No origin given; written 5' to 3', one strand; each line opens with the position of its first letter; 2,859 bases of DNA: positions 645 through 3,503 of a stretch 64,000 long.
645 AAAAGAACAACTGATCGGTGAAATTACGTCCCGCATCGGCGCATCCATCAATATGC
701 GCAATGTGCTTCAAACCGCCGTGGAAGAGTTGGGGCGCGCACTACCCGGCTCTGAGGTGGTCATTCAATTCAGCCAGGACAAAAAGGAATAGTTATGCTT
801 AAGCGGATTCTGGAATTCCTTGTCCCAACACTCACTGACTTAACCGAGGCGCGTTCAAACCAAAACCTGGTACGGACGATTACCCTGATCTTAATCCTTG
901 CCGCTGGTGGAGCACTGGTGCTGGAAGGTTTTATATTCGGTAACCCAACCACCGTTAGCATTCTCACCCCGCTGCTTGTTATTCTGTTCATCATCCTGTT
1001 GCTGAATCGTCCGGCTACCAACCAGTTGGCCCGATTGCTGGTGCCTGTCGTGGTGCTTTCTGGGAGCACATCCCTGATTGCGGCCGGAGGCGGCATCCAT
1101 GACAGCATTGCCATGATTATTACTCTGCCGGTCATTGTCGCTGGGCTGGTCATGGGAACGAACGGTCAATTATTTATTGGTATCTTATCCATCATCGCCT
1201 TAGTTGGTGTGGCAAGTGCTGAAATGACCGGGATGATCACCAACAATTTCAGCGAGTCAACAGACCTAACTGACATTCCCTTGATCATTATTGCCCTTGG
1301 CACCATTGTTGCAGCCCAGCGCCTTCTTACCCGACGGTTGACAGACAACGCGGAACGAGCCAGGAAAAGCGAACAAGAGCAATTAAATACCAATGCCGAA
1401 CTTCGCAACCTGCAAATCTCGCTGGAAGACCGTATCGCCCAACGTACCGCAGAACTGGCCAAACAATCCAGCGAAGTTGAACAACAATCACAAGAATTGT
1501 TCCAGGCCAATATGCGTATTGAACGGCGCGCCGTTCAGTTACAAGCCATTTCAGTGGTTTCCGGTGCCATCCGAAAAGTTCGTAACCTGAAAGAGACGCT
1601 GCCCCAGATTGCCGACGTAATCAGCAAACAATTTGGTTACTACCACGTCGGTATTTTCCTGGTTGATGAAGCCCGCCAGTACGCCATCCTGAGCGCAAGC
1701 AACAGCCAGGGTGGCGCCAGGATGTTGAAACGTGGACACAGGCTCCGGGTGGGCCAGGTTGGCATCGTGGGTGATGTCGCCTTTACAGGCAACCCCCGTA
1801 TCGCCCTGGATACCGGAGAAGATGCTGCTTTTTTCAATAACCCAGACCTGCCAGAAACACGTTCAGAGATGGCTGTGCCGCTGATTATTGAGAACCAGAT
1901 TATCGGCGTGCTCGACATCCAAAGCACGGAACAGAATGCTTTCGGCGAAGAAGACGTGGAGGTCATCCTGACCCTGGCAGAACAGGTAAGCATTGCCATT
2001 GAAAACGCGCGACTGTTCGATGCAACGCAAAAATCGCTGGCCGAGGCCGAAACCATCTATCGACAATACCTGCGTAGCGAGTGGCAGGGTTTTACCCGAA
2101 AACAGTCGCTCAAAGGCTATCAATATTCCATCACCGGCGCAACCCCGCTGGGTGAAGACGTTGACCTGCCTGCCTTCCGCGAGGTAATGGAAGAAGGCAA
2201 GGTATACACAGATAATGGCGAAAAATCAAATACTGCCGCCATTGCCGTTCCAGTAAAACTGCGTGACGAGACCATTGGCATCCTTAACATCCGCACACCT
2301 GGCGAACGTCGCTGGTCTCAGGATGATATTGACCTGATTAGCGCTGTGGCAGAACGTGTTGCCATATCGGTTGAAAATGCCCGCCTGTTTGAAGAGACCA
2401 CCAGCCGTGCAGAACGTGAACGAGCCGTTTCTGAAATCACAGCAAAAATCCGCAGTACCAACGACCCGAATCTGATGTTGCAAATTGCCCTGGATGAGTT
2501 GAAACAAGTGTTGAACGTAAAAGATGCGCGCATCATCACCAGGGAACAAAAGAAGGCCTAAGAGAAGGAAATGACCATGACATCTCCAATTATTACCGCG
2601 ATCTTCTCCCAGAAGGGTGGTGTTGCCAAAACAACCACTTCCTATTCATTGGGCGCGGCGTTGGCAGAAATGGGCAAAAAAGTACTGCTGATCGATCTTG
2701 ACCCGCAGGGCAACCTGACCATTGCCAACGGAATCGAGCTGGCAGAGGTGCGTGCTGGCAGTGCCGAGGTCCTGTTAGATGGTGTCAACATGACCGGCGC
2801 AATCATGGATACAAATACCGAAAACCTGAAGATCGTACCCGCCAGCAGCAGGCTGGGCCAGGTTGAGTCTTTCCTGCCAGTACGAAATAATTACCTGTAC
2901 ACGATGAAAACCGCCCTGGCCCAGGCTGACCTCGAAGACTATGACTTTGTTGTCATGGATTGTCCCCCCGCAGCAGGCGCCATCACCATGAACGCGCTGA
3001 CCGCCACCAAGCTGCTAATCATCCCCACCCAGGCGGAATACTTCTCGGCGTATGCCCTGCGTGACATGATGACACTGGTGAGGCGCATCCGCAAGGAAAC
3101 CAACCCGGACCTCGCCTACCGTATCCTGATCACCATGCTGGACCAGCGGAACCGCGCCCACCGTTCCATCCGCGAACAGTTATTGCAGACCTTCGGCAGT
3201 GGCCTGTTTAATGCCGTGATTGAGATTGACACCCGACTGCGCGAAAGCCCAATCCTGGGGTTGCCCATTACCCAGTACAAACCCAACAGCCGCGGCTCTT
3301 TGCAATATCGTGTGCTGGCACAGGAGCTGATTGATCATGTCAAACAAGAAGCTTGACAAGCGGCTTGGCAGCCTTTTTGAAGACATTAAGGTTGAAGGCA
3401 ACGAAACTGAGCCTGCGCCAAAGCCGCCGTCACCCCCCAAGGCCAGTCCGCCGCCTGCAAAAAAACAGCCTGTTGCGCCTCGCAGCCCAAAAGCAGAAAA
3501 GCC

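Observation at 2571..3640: ParA-like ATPase overlapping a giant kinase whose N-terminus resembles the ParB ParA-activating peptide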

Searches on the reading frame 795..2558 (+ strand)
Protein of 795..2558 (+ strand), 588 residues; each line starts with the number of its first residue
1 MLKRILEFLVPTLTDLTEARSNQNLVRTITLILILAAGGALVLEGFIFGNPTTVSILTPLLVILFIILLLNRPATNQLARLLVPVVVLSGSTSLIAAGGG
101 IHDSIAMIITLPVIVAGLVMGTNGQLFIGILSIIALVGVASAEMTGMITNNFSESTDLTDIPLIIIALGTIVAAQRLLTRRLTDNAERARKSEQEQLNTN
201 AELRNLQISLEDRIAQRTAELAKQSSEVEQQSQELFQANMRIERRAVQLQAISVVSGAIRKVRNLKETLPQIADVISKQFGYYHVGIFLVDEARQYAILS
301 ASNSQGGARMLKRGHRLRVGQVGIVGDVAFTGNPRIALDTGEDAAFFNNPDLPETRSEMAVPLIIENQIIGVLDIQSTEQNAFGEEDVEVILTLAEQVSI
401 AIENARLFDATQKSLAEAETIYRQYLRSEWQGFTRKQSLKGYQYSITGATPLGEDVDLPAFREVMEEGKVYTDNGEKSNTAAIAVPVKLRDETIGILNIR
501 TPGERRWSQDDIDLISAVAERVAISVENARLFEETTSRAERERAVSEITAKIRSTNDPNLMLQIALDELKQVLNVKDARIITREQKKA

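Call 3: search_protein_families(library=pfam, proteins=[window:795-2558:+], max_evalue=0.01)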
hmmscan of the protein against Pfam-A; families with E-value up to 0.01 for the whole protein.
window:795-2558:+ (588 aa): 3 families
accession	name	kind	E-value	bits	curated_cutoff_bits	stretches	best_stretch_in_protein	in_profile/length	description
PF13185.12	GAF_2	-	1.1e-26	94.1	28.6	2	263-403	2-136/136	GAF domain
PF13492.12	GAF_3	-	8.7e-25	88.1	27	2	264-404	1-129/129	GAF domain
PF01590.32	GAF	-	3e-24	86.5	22.4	2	264-402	1-133/133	GAF domain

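Call 59: search_protein_families(library=ncbifam, proteins=[window:795-2558:+], max_evalue=0.00001)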
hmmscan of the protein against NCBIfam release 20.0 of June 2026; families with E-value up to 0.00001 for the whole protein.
window:795-2558:+ (588 aa): 7 families
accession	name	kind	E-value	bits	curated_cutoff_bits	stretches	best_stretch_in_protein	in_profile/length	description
TIGR01817.1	nifA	equivalog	1.4e-15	57.1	528.85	1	247-451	2-203/534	nif-specific transcriptional activator NifA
NF047786.1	his_kin_MadS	equivalog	3.9e-14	52.6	500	2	356-446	128-218/434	MadS family sensor histidine kinase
NF008283.0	PRK11061.1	equivalog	8.5e-10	37.5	583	1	259-408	12-160/748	phosphoenolpyruvate--protein phosphotransferase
NF011958.0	PRK15429.1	equivalog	1e-08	34.3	830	0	361-409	303-351/692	formate hydrogenlyase transcriptional activator FlhA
NF041606.1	dguan_cyc_DgcA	equivalog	1.1e-07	31.1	370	0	358-412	123-179/340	diguanylate cyclase DgcA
NF053781.1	cdiGMPphdstlr2612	equivalog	1.6e-07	29.4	1600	0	360-429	385-455/1268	Tlr1612 family c-di-GMP phosphodiesterase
NF038230.1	Regu_Geo_Pelo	equivalog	4.3e-06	24.9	1200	0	314-399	426-513/935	GPMC system transcriptional regulator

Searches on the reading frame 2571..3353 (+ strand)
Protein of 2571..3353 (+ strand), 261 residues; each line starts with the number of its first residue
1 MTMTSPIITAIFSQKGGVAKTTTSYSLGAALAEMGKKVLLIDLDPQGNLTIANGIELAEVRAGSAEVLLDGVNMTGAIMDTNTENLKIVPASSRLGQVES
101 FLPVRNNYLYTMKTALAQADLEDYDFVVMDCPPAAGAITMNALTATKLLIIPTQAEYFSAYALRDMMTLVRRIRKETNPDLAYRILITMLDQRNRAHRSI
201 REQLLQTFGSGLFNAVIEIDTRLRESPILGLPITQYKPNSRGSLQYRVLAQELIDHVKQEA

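Call 3: search_protein_families(library=pfam, proteins=[window:2571-3353:+], max_evalue=0.01)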
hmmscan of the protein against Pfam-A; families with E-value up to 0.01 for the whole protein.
window:2571-3353:+ (261 aa): 8 families
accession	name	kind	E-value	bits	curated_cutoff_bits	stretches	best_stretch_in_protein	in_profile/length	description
PF13614.12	AAA_31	-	1.6e-46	158.9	27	1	8-182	3-176/177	AAA domain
PF01656.29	CbiA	-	1e-19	71.1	25.4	1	10-232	2-124/125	CobQ/CobB/MinD/ParA nucleotide binding domain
PF06564.18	CBP_BcsQ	-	4.7e-16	59.5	21.3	1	15-251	10-231/234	Cellulose biosynthesis protein BcsQ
PF10609.15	ParA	-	6.3e-12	45.9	27.1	1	8-172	5-162/246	NUBPL iron-transfer P-loop NTPase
PF02374.21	ArsA_ATPase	-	9.1e-11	42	24.3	1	11-204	5-201/305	Anion-transporting ATPase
PF00142.24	Fer4_NifH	-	1.5e-09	38.2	25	1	14-50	7-43/271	4Fe-4S iron sulfur cluster binding proteins, NifH/frxC family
PF09140.17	MipZ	-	3.5e-07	30.2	20.7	1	13-155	7-131/262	ATPase MipZ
PF07015.17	VirC1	-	9.5e-05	22.3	24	0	11-48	6-43/231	VirC1 protein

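Call 4: search_protein_families(library=ncbifam, proteins=[window:2571-3353:+], max_evalue=0.001)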
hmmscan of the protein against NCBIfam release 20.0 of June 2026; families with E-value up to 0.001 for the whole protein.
window:2571-3353:+ (261 aa): 28 families (the best 25 are shown)
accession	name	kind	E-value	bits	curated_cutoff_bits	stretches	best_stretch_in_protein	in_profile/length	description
NF041546.1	ParA_partition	equivalog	1.5e-29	103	180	2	102-251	56-202/203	ParA family partition ATPase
TIGR03371.1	cellulose_yhjQ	equivalog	6.8e-27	94.5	157.85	1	10-257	5-245/246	cellulose biosynthesis protein BcsQ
TIGR01969.1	minD_arch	subfamily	9.6e-23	80.6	201.75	1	8-255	2-232/251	cell division ATPase MinD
TIGR03453.1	partition_RepA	equivalog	3.3e-22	78.9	348.45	1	8-209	106-326/387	plasmid partitioning protein RepA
NF041283.1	PrgP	equivalog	6.8e-17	61.7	400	1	12-236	8-241/297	ParA superfamily DNA segregation protein PrgP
TIGR01968.1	minD_bact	equivalog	1.5e-16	60.5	212.9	1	8-250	3-233/261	septum site-determining protein MinD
NF010259.0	PRK13705.1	equivalog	5.2e-16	58.6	725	1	5-218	105-333/388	plasmid-partitioning protein SopA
NF010443.0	PRK13869.1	subfamily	1.1e-14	54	446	1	9-185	124-316/405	plasmid-partitioning protein RepA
TIGR01007.1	eps_fam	subfamily_domain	8.3e-13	48.3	108.05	1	10-142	21-145/204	polysaccharide biosynthesis tyrosine autokinase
NF008079.0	PRK10818.1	equivalog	5.9e-11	42.2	508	1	8-160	4-150/270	septum site-determining protein MinD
TIGR01287.1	nifH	equivalog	1.1e-09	38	394.35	1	13-50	6-43/275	nitrogenase iron protein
NF033200.1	F430_CfbC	exception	2.3e-09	37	402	1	14-51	7-44/260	Ni-sirohydrochlorin a,c-diamide reductive cyclase ATP-dependent reductase subunit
TIGR00345.1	GET3_arsA_TRC40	subfamily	3.5e-09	36.6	135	1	12-137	2-139/299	TRC40/GET3/ArsA family transport-energizing ATPase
NF041136.1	MrpORP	equivalog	7.8e-09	35.3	450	1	10-170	9-163/365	iron-sulfur cluster carrier protein MrpORP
TIGR03018.1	pepcterm_TyrKin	hypoth_equivalog_domain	1e-08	34.7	230.65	1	11-144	40-169/207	XrtA-associated tyrosine autokinase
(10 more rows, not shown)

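Call 6: find_homologous_proteins(query=window:2571-3353:+, max_evalue=1e-20)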
Query window:2571-3353:+ (261 aa): 7685 proteins with E <= 1e-20 among 8000 candidates; the best 120 are listed.
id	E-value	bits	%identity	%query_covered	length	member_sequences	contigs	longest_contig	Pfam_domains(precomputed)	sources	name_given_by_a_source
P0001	1.2e-150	518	91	99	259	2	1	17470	PF00142.25,PF10609.16,PF01656.30,PF13614.13,PF07015.18,PF09140.18,PF06564.19,PF02374.22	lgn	-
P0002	1.4e-135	468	82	98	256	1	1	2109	PF00142.25,PF10609.16,PF01656.30,PF13614.13,PF07015.18,PF09140.18,PF06564.19,PF02374.22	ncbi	-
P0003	2.7e-133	461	81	98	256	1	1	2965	PF00142.25,PF10609.16,PF01656.30,PF13614.13,PF07015.18,PF09140.18,PF06564.19,PF02374.22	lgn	-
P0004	1.2e-111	390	69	96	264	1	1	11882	PF00142.25,PF10609.16,PF01656.30,PF13614.13,PF07015.18,PF09140.18,PF06564.19,PF02374.22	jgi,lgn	jgi:chromosome partitioning protein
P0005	2.3e-111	389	70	97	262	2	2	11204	PF00142.25,PF10609.16,PF01656.30,PF13614.13,PF07015.18,PF09140.18,PF06564.19,PF02374.22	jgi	-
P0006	1.1e-110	387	69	96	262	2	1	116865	PF00142.25,PF10609.16,PF01656.30,PF13614.13,PF07015.18,PF09140.18,PF06564.19,PF02374.22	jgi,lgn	jgi:chromosome partitioning protein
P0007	1.9e-110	386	68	98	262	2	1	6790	PF00142.25,PF10609.16,PF01656.30,PF13614.13,PF09140.18,PF06564.19,PF02374.22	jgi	jgi:chromosome partitioning protein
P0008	2.1e-110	386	67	97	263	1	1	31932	PF00142.25,PF10609.16,PF01656.30,PF13614.13,PF07015.18,PF09140.18,PF06564.19,PF02374.22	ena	-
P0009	2.4e-110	386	69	98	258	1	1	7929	PF00142.25,PF10609.16,PF01656.30,PF13614.13,PF09140.18,PF06564.19,PF02374.22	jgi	jgi:chromosome partitioning protein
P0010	4.3e-110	385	70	97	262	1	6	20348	PF00142.25,PF10609.16,PF01656.30,PF13614.13,PF07015.18,PF09140.18,PF06564.19,PF02374.22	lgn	-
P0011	5.0e-110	385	68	97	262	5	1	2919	PF00142.25,PF10609.16,PF01656.30,PF13614.13,PF07015.18,PF09140.18,PF06564.19,PF02374.22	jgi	jgi:chromosome partitioning protein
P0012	5.3e-110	385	69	96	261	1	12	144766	PF00142.25,PF10609.16,PF01656.30,PF13614.13,PF07015.18,PF09140.18,PF06564.19,PF02374.22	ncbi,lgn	-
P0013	5.5e-110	385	67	98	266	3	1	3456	PF00142.25,PF10609.16,PF01656.30,PF13614.13,PF09140.18,PF06564.19,PF02374.22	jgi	jgi:chromosome partitioning protein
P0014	1.0e-109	384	68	98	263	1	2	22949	PF00142.25,PF10609.16,PF01656.30,PF13614.13,PF09140.18,PF06564.19,PF02374.22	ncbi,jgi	-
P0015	1.2e-109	384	69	97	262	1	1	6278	PF00142.25,PF10609.16,PF01656.30,PF13614.13,PF07015.18,PF09140.18,PF06564.19,PF02374.22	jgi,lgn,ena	-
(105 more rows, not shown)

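Call 7: find_related_loci(query=window:2571-3353:+, collection=genome_contigs, flank=10000)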
Query window:2571-3353:+ (261 aa) in genome_contigs; peptide patterns used: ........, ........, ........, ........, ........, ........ (x = any residue, [..] = any of these).
598 stretches matched a pattern (row limit reached: there are more); 469 encode a relative of the query (tblastn E <= 1e-3); the best 80 are kept; 80 distinct loci.
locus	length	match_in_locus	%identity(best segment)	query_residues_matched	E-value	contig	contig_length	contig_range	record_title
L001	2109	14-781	82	3-258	1e-157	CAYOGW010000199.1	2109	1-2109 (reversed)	MAG TPA_asm: uncultured Anaerolineaceae bacterium isolate SRP237561_co1_29 genome assembly, contig: NODE_136939_length_2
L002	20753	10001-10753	69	10-260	9e-120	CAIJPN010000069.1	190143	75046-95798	MAG: uncultured Anaerolineae bacterium isolate LaPlata-7m-b_bin-480 genome assembly, contig: bin-480:069/237, whole geno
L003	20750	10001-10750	69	10-260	9e-120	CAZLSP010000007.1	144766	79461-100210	MAG TPA_asm: uncultured Anaerolinea sp. isolate binchicken_co197_447 genome assembly, contig: NODE_60_length_144766_cov_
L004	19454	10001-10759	66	8-260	8e-118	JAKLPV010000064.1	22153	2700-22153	MAG: Anaerolineae bacterium isolate bin S2.119 k141_201470, whole genome shotgun sequence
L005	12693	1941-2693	67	10-260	4e-118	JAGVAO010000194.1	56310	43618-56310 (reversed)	MAG: Anaerolineales bacterium isolate DeMMO6_11 c_000000004003, whole genome shotgun sequence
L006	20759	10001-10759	66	8-260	6e-118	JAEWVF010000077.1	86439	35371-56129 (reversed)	MAG: Chloroflexota bacterium isolate OH_SDB_50 k127_508766, whole genome shotgun sequence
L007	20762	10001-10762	66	8-261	1e-116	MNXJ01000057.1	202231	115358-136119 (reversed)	MAG: Anaerolineae bacterium CG2_30_57_67 cg2_3.0_scaffold_15_c, whole genome shotgun sequence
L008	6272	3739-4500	66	6-260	3e-116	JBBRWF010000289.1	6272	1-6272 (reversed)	MAG: Anaerolineales bacterium isolate La4_concoct.061 La4_concoct.061_K_505364_L_6272_cov_7.9760, whole genome shotgun s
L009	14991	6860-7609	71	10-260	2e-116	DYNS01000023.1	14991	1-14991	MAG TPA_asm: Anaerolinea sp. isolate SulCav_FS08_3_57_8 SulCav_FS08-3_1683_length_14991_cov_4.963042, whole genome shotg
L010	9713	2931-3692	65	8-260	3e-116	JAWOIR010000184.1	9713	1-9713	MAG: Anaerolineales bacterium isolate CWP5-2.bin.57 k191_1872916, whole genome shotgun sequence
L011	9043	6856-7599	68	10-257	8e-116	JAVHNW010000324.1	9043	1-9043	MAG: bacterium isolate WB02no9_59_9 NODE_7638_length_9043_cov_5.302737, whole genome shotgun sequence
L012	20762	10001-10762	65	8-260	3e-115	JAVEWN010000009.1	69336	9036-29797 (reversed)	MAG: Anaerolineales bacterium isolate BF4_147 NODE_1109_length_69336_cov_6.860611_Biofilm4, whole genome shotgun sequenc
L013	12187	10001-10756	68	8-260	7e-115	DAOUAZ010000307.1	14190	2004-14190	MAG TPA_asm: Anaerolineales bacterium isolate H67_698 k125_558844, whole genome shotgun sequence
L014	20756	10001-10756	69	8-260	2e-114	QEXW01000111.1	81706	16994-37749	MAG: Anaerolineae bacterium isolate Nak57 k99_307587, whole genome shotgun sequence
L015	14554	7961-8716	67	8-260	3e-114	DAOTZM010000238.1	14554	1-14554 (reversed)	MAG TPA_asm: Anaerolineales bacterium isolate H51_515 k117_239189, whole genome shotgun sequence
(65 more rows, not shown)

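Call 11: search_solved_structures(query=window:2571-3353:+, max_evalue=1e-10, show_alignments=2)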
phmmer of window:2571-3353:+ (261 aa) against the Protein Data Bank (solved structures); distinct sequences matched with E-value up to 1e-10: 14.
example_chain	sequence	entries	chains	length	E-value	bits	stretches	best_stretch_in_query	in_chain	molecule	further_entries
8ray_B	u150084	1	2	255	3.5e-39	138.2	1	9-254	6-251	ParA family protein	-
4pfs_A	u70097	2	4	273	6.7e-39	137.3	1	8-258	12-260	Cobyrinic Acid a,c-diamide synthase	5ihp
5if9_A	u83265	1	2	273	7.4e-39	137.1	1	8-258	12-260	Cobyrinic Acid a,c-diamide synthase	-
1wcv_1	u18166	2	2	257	3.5e-38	134.9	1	10-259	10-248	SEGREGATION PROTEIN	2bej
2bek_A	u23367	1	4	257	4.8e-37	131.2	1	10-259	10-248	SEGREGATION PROTEIN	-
6iub_A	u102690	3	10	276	3.8e-34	121.7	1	5-254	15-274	SpoOJ regulator (Soj)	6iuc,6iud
8jmj_A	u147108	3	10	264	6.3e-33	117.7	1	8-254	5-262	SpoOJ regulator (Soj)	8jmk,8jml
1ion_A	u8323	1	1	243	7.4e-19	71.7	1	8-253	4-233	PROBABLE CELL DIVISION INHIBITOR MIND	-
1g3q_A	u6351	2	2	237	1e-16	64.7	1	8-253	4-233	CELL DIVISION INHIBITOR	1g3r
6non_A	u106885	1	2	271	2.3e-15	60.2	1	10-173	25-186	Cobyrinic acid ac-diamide synthase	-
6noo_A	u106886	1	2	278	2.5e-15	60.1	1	10-173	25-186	Maintenance of carboxysome positioning A protein, MCDA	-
6nop_B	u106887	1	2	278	3.4e-14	56.4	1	10-173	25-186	Cobyrinic acid ac-diamide synthase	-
3k9g_A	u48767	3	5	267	2.5e-13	53.6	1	5-207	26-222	PF-32 protein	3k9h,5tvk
7dut_A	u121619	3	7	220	1.9e-11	47.5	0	8-177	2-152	SOJ protein (Soj)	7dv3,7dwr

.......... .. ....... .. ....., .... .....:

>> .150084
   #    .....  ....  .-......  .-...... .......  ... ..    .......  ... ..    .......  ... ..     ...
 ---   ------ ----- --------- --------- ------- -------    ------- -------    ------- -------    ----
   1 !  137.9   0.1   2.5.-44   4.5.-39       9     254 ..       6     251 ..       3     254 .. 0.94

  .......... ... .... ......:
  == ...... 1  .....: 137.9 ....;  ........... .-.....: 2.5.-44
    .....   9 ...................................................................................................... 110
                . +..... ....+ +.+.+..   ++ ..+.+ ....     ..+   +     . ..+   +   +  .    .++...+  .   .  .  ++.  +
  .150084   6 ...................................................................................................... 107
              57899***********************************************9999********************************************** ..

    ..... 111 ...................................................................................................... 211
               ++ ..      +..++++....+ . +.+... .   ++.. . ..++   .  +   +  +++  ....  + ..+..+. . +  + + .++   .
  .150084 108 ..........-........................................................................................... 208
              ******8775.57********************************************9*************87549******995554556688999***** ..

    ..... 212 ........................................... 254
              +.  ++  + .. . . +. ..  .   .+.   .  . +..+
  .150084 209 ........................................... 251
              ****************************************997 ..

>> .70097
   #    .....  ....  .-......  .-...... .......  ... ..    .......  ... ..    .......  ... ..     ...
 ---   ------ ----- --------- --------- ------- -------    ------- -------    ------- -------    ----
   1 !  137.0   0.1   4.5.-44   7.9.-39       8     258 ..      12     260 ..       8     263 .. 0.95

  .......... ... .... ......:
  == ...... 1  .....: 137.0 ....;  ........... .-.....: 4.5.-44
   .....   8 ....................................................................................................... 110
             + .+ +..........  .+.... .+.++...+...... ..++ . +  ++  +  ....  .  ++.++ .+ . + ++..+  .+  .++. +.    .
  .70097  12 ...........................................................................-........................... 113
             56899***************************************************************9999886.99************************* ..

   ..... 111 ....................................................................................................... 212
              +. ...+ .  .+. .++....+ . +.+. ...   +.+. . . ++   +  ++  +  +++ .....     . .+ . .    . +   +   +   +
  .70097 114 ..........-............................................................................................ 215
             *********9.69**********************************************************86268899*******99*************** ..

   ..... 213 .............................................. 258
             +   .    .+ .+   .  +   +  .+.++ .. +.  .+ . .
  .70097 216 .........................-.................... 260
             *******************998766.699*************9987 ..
